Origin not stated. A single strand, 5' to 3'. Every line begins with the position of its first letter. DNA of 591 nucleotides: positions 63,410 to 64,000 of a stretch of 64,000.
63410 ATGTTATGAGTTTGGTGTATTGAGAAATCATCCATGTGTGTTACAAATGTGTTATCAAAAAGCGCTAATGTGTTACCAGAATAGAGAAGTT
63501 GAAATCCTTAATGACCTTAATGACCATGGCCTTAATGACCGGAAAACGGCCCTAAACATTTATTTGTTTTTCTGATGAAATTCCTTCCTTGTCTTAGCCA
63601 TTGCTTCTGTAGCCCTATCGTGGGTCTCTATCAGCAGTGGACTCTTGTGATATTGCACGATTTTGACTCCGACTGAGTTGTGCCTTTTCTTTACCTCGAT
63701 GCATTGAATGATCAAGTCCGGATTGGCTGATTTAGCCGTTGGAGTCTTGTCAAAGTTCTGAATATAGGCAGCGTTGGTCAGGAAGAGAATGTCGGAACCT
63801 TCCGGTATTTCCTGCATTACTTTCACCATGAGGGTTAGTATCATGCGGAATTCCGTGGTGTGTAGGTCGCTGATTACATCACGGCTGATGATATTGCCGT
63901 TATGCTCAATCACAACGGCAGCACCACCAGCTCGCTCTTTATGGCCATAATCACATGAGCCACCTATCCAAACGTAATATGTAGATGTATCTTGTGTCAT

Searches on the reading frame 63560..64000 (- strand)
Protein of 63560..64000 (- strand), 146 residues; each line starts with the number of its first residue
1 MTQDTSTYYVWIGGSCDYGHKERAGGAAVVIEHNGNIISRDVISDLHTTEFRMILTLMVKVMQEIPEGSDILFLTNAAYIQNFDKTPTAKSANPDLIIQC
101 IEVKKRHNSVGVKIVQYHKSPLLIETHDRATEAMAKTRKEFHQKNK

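Call 33: find_related_loci(query=window:63560-64000:-, collection=viral_contigs, flank=10000)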
Query window:63560-64000:- (146 aa) in viral_contigs; peptide patterns used: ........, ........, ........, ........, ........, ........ (x = any residue, [..] = any of these).
34 stretches matched a pattern; 25 encode a relative of the query (tblastn E <= 1e-3); 25 distinct loci.
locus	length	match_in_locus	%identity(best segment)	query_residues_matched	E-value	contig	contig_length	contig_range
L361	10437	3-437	99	2-146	7e-99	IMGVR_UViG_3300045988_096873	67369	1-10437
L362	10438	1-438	99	1-146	1e-98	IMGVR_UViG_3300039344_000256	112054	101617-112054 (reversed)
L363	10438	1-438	99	1-146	2e-98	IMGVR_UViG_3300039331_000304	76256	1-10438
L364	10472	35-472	98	1-146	1e-97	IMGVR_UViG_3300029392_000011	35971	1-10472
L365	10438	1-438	98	1-146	1e-97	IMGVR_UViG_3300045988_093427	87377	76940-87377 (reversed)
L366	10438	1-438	97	1-146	8e-98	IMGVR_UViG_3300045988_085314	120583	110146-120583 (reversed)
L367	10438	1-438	97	1-146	3e-97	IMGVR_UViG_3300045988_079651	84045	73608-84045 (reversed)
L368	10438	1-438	97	1-146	9e-97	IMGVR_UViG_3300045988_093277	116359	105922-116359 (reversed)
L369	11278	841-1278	97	1-146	1e-96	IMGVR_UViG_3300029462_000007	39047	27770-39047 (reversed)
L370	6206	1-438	97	1-146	4e-96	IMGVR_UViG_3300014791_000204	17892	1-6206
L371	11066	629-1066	97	1-146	6e-96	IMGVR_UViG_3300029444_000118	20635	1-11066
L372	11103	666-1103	96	1-146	2e-95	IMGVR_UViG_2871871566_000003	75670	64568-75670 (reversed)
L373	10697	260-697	94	1-146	9e-94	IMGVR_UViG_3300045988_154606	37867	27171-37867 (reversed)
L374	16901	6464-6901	94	1-146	7e-93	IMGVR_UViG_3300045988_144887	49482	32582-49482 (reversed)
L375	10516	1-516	82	1-146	8e-92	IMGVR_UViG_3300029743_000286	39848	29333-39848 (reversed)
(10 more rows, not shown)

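Call 37: search_protein_families(library=pfam, proteins=[L374:369-2351:+, L374:2388-5786:+, L374:5942-6232:+, L374:6464-6919:+], max_evalue=0.01)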
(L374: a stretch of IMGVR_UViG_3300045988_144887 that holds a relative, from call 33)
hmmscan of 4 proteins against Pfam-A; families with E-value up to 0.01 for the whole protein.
L374:369-2351:+ (660 aa): 2 families
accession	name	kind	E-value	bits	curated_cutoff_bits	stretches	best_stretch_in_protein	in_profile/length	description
PF02705.21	K_trans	-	2.7e-152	507.8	24.8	1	21-450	3-443/454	K+ potassium transporter integral membrane domain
PF22776.1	K_trans_C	-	4e-08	33.6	24.8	1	476-629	4-141/151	K+ potassium transporter C-terminal domain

L374:2388-5786:+ (1132 aa): 8 families
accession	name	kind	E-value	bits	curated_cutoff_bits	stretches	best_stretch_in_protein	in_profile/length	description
PF01522.26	Polysacc_deac_1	-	1.5e-31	109.4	23.1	1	498-604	6-111/124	Polysaccharide deacetylase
PF00535.33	Glycos_transf_2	-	2.1e-30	106.3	23.3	1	779-946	1-166/168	Glycosyl transferase family 2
PF13641.12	Glyco_tranf_2_3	-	6.4e-30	105.3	27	1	776-1001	1-230/230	Glycosyltransferase like family 2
PF13632.12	Glyco_trans_2_3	-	1.1e-24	87.8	27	1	858-1066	1-194/198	Glycosyl transferase family group 2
PF00704.34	Glyco_hydro_18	-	1.3e-21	78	29.6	1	192-409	76-315/317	Glycosyl hydrolases family 18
PF13506.12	Glyco_transf_21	-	5.4e-13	49.2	21.7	1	843-998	18-172/174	Glycosyl transferase family 21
PF03142.21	Chitin_synth_2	-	3.5e-08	33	27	1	850-947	196-292/527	Chitin synthase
PF10111.15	Glyco_tranf_2_2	-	8.6e-07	29.2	27.3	1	779-878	1-104/276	Glycosyltransferase like family 2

L374:5942-6232:+ (96 aa): 1 family
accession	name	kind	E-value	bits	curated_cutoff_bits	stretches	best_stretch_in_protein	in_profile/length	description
PF18762.7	Kinase-PolyVal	-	0.00078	19.9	27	1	14-66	31-77/160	Serine/Threonine/Tyrosine Kinase found in polyvalent proteins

L374:6464-6919:+ (151 aa): 0 families
